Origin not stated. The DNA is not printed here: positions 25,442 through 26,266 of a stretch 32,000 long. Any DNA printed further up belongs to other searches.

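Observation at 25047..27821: Compact tRNA-Met-adjacent element: structured leader, minimal DprA-like gene, Cys-rich micro-ORF and large serine recombinase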

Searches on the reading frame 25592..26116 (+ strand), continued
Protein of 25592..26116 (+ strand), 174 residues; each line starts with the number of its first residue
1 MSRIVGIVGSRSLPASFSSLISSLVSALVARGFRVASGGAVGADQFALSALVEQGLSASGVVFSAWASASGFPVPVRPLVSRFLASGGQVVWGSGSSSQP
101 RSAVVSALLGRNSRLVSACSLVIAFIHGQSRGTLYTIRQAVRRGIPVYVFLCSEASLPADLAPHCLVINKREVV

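Call 36: find_encoding_contigs(protein=P0034, flank=10000, max_places=3)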
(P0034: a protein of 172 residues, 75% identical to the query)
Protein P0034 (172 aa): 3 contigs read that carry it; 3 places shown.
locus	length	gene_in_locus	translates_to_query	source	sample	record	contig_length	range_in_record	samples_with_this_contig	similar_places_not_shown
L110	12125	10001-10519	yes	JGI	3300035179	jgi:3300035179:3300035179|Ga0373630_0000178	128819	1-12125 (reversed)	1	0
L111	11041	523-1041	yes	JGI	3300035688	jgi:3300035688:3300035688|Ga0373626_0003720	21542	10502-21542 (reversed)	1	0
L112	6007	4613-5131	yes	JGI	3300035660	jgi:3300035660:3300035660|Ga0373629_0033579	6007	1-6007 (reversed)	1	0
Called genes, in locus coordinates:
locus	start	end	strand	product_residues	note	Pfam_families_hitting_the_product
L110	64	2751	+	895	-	PF01326:PPDK_N, PF00391:PEP-utilizers, PF02896:PEP-utilizers_C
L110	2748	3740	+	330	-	PF01966:HD, PF13286:HD_assoc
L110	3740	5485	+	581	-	PF01807:Zn_ribbon_DnaG, PF08275:DNAG_N, PF01751:Toprim, PF13362:Toprim_3 (weak), PF13662:Toprim_4, PF13155:Toprim_2, PF10410:DnaB_bind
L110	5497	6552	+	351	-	PF00140:Sigma70_r1_2, PF04542:Sigma70_r2, PF04539:Sigma70_r3, PF04545:Sigma70_r4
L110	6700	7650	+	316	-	PF03773:ArsP_1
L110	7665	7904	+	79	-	PF13192:Thioredoxin_3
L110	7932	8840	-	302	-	PF01522:Polysacc_deac_1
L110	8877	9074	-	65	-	-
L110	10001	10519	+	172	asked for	PF02481:DNA_processg_A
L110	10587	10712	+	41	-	-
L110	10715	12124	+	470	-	?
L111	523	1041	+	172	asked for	PF02481:DNA_processg_A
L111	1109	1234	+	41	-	-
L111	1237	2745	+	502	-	PF00239:Resolvase, PF07508:Recombinase, PF13408:Zn_ribbon_recom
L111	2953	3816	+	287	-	-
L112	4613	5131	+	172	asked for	PF02481:DNA_processg_A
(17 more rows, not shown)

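Call 56: search_protein_families(library=padloc, proteins=[L048:9088-9924:+, L048:9921-13463:+, L103:9028-9975:+, L103:9990-11126:+, L083:8848-10104:+, L083:10049-11646:+, L060:9112-10491:+], max_evalue=0.001)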
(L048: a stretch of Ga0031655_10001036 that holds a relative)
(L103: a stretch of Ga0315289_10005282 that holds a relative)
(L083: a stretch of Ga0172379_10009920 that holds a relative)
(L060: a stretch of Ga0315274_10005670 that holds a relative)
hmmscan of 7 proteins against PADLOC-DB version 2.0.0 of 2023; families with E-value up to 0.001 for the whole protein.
L048:9088-9924:+ (278 aa): 1 family
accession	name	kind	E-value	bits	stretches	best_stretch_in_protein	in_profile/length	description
PDLC05032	PDC-S50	-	3.2e-06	24.5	1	13-197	7-205/387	-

L048:9921-13463:+ (1180 aa): 0 families

L103:9028-9975:+ (315 aa): 4 families
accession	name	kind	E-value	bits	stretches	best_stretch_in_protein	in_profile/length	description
PDLC00757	Effector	-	3.4e-103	343.5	1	2-312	7-323/331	Phospholipase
PDLC00758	Effector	-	2.2e-95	317.8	1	2-298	3-316/331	Phospholipase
PDLC00756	Effector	-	9e-43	144.5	1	53-282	1-229/280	Phospholipase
PDLC00755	Effector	-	1e-28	98.4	1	2-282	8-288/311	Phospholipase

L103:9990-11126:+ (378 aa): 25 families
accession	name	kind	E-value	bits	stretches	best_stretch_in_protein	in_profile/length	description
PDLC00780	Cyclase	-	3e-123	409.8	1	8-351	7-346/388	oligonucleotide-cyclase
PDLC00770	Cyclase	-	2.3e-119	397.5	1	4-354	2-361/509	oligonucleotide-cyclase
PDLC00816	Cyclase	-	1.3e-80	269.8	1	11-319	15-328/542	oligonucleotide-cyclase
PDLC00815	Cyclase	-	2.2e-78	262.2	1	12-320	14-315/393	oligonucleotide-cyclase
PDLC00811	Cyclase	-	4.3e-43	145.9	1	10-357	51-410/427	oligonucleotide-cyclase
PDLC00797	Cyclase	-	8.2e-35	118.6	1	18-344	21-361/417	oligonucleotide-cyclase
PDLC00800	Cyclase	-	1.3e-34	118.3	1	18-311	25-326/420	oligonucleotide-cyclase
PDLC00817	Cyclase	-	1.7e-30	104.5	1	24-318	35-345/419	oligonucleotide-cyclase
PDLC00798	Cyclase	-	2.2e-28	97.7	2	10-186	3-162/344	oligonucleotide-cyclase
PDLC00787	Cyclase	-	8.8e-27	92.3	1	12-187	5-166/333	oligonucleotide-cyclase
PDLC00793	Cyclase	-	3.4e-25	87.1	1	12-187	5-164/462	oligonucleotide-cyclase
PDLC00774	Cyclase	-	2.3e-24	84.2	1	11-348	5-287/316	oligonucleotide-cyclase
PDLC00795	Cyclase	-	1.8e-18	64.7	1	9-347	3-317/340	oligonucleotide-cyclase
PDLC00824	Cyclase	-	1.9e-15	54.6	1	55-186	56-180/466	oligonucleotide-cyclase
PDLC00813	Cyclase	-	2.5e-12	44.8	1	31-312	31-325/417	oligonucleotide-cyclase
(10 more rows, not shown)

L083:8848-10104:+ (418 aa): 0 families

L083:10049-11646:+ (532 aa): 3 families
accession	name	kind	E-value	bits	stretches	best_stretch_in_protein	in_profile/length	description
PDLC02208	Ppl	-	5.1e-11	39.4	1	277-397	197-306/894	-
PDLC04135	mad3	-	1.8e-08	32.3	1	369-494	16-148/374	mads_3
PDLC04140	mad8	-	6.2e-05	20.7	1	363-399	14-51/314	mads_8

L060:9112-10491:+ (459 aa): 1 family
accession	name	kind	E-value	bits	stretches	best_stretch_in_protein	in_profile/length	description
PDLC04134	mad2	-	0.00014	18.8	1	49-165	287-401/492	mads_2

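Call 61: predict_structure(alignment_id=A1)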
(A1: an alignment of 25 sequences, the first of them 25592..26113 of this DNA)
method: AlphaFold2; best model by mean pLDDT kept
length: 174 residues; sequences in the alignment: 25
mean_pLDDT: 90.8   pTM: 0.85
mean pLDDT of the five models: 90.8, 90.7, 90.5, 90.0, 89.5
residues with pLDDT >= 90: 130; 70-90: 37; 50-70: 4; < 50: 3
segments of 3 or more residues with pLDDT < 50: 172-174
pLDDT, mean of each block of 10 residues (from residue 1): 88 90 96 91 92 96 94 92 96 90 90 94 92 92 95 87 86 42
secondary structure, 60 per line:
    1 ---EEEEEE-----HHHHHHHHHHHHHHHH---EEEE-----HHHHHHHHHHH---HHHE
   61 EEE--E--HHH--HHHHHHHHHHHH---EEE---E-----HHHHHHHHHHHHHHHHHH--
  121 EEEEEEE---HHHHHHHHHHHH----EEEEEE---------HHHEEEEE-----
elements in order: E4-9 H15-30 E34-37 H43-53 E60-63 H74-85 E89-91 H101-118 E121-127 H131-142 E147-152 E165-169

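Call 63: search_solved_structures(query=A1, max_evalue=0.01, show_alignments=1)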
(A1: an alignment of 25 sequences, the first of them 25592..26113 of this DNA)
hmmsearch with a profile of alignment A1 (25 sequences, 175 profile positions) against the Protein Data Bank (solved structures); distinct sequences matched with E-value up to 0.01: 2.
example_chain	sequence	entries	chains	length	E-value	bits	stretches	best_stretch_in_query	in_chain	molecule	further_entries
8zva_A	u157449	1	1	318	7.8e-05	25.8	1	3-142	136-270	DNA processing protein DprA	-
9vzo_A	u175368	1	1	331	8.8e-05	25.6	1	3-142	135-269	DprA-like antitoxin protein ShosA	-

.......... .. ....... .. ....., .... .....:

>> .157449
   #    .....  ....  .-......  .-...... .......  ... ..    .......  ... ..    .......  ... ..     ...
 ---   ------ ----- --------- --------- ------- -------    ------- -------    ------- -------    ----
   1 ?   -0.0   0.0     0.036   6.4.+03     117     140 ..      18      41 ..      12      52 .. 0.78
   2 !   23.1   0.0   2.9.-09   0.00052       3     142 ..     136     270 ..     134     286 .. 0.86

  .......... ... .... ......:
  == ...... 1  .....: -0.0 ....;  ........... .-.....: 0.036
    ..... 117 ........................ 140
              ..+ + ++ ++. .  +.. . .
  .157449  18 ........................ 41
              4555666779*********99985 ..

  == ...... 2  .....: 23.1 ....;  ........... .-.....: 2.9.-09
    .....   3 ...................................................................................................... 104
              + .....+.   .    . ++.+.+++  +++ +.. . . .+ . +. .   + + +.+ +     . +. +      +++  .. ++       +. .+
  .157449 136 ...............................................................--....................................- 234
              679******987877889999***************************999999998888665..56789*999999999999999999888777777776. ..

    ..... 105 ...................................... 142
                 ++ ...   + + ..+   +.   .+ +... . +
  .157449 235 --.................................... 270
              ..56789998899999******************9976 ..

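Call 65: fold_search(model_id=the predicted structure, library=pdb)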
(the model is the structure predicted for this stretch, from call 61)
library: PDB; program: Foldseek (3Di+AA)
matches with E <= 10: 1651; with E <= 0.001: 30
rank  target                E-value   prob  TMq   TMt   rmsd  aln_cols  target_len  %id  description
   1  8zva                  8.7e-10  1.00  0.73  0.44   4.0       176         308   18  structure of ShosA from E.coli APEC O1 (released 2025-04-09)
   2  4ljl_A                3.2e-08  1.00  0.69  0.56   4.2       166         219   17  Structural insights into the unique single-stranded DNA binding mode of DNA processing protein A from Helicobacter pyl (released 2014-01-01)
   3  3maj                  6.3e-08  1.00  0.74  0.39   4.0       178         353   25  Crystal structure of putative DNA processing protein DprA from Rhodopseudomonas palustris CGA009 (released 2010-05-12)
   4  4ljr_A                9.6e-08  1.00  0.71  0.59   2.5       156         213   18  Structural insights into the unique single-stranded DNA binding mode of DNA processing protein A from Helicobacter pyl (released 2014-01-01)
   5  4ljk_D                2.0e-07  1.00  0.70  0.57   2.8       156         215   18  Structural insights into the unique single-stranded DNA binding mode of DNA processing protein A from Helicobacter pyl (released 2014-01-01)
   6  4ljk_B                2.7e-07  1.00  0.65  0.53   3.2       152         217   20  Structural insights into the unique single-stranded DNA binding mode of DNA processing protein A from Helicobacter pyl (released 2014-01-01)
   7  4ljk_F                2.9e-07  1.00  0.72  0.58   3.8       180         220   18  Structural insights into the unique single-stranded DNA binding mode of DNA processing protein A from Helicobacter pyl (released 2014-01-01)
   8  5mll_B                3.3e-07  1.00  0.67  0.54   3.2       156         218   19  Structure of HpDprA at 1.9 Angstroms resolution (released 2017-12-20)
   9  5mll_A                4.7e-07  1.00  0.70  0.57   2.7       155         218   20  Structure of HpDprA at 1.9 Angstroms resolution (released 2017-12-20)
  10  4ljk_G                9.8e-07  1.00  0.70  0.58   2.6       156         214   19  Structural insights into the unique single-stranded DNA binding mode of DNA processing protein A from Helicobacter pyl (released 2014-01-01)
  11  4ljk_A                1.3e-06  1.00  0.71  0.58   2.6       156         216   18  Structural insights into the unique single-stranded DNA binding mode of DNA processing protein A from Helicobacter pyl (released 2014-01-01)
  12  3uqz_A                2.9e-06  1.00  0.70  0.45   4.5       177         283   19  X-ray structure of DNA processing protein A (DprA) from Streptococcus pneumoniae (released 2012-08-29)
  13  3uqz_B                4.8e-06  1.00  0.71  0.46   4.3       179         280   20  X-ray structure of DNA processing protein A (DprA) from Streptococcus pneumoniae (released 2012-08-29)
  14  3uqz_C                5.4e-06  1.00  0.70  0.46   4.5       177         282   19  X-ray structure of DNA processing protein A (DprA) from Streptococcus pneumoniae (released 2012-08-29)
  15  6y01_BBB              1.3e-05  1.00  0.67  0.71   3.2       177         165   18  The structure of the molybdenum cofactor binding protein from the phototrophic bacterium Rippkaea orientalis (released 2020-09-16)
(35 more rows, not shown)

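Call 69: search_dna_similar(query=window:25592-26113:+, collection=plasmids, mode=protein, max_rows=10)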
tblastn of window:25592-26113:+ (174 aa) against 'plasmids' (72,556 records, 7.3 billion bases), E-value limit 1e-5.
No match.

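Call 73: find_related_loci(query=A1, collection=viral_contigs, flank=8000)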
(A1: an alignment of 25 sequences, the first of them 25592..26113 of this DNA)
Query A1 (174 aa) in viral_contigs; peptide patterns used: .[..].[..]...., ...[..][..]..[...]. (x = any residue, [..] = any of these).
55 stretches matched a pattern, but none encodes a relative of the query by tblastn (E <= 1e-3).

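Call 87: search_protein_families(library=pfam, alignment_id=A6, max_evalue=0.00001)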
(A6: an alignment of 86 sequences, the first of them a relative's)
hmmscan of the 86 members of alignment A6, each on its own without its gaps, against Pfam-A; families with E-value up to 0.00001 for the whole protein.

A. member 1, L015:1665-3302:+ (546 aa): 3 families
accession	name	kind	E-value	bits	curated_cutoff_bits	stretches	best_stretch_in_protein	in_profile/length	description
PF00239.26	Resolvase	-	1.3e-35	123.1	23.3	1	46-193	2-143/145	Resolvase, N terminal domain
PF07508.19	Recombinase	-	6.3e-15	55.7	21.1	1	215-302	1-102/102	Recombinase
PF13408.12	Zn_ribbon_recom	-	6.8e-11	42.8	25.3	1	314-377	1-56/58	Recombinase zinc beta ribbon domain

B. families by the number of members that match (of 86 scanned): 116 families (the first 25 are shown)
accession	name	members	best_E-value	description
PF00589.27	Phage_integrase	6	1e-35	Phage integrase family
PF07669.17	Eco57I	4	2.9e-49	Eco57I restriction-modification methylase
PF04851.21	ResIII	4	6.2e-44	Type III restriction enzyme, res subunit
PF02384.22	N6_Mtase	3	6.5e-74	N-6 DNA Methylase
PF01555.25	N6_N4_Mtase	3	3.4e-56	DNA methylase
PF02463.25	SMC_N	3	3e-08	RecF/RecN/SMC N terminal domain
PF00145.23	DNA_methylase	2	8.3e-76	C-5 cytosine-specific DNA methylase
PF02086.21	MethyltransfD12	2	2.5e-68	D12 class N6 adenine-specific DNA methyltransferase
PF01758.21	SBF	2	6.1e-63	Sodium Bile acid symporter family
PF07992.20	Pyr_redox_2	2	1.5e-57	Pyridine nucleotide-disulphide oxidoreductase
PF00117.34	GATase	2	5.4e-52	Glutamine amidotransferase class-I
PF13738.12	Pyr_redox_3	2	1e-28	Pyridine nucleotide-disulphide oxidoreductase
PF13289.12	SIR2_2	2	7.8e-26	SIR2-like domain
PF18766.7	SWI2_SNF2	2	2.8e-21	SWI2/SNF2 ATPase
PF00070.33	Pyr_redox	2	1.2e-18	Pyridine nucleotide-disulphide oxidoreductase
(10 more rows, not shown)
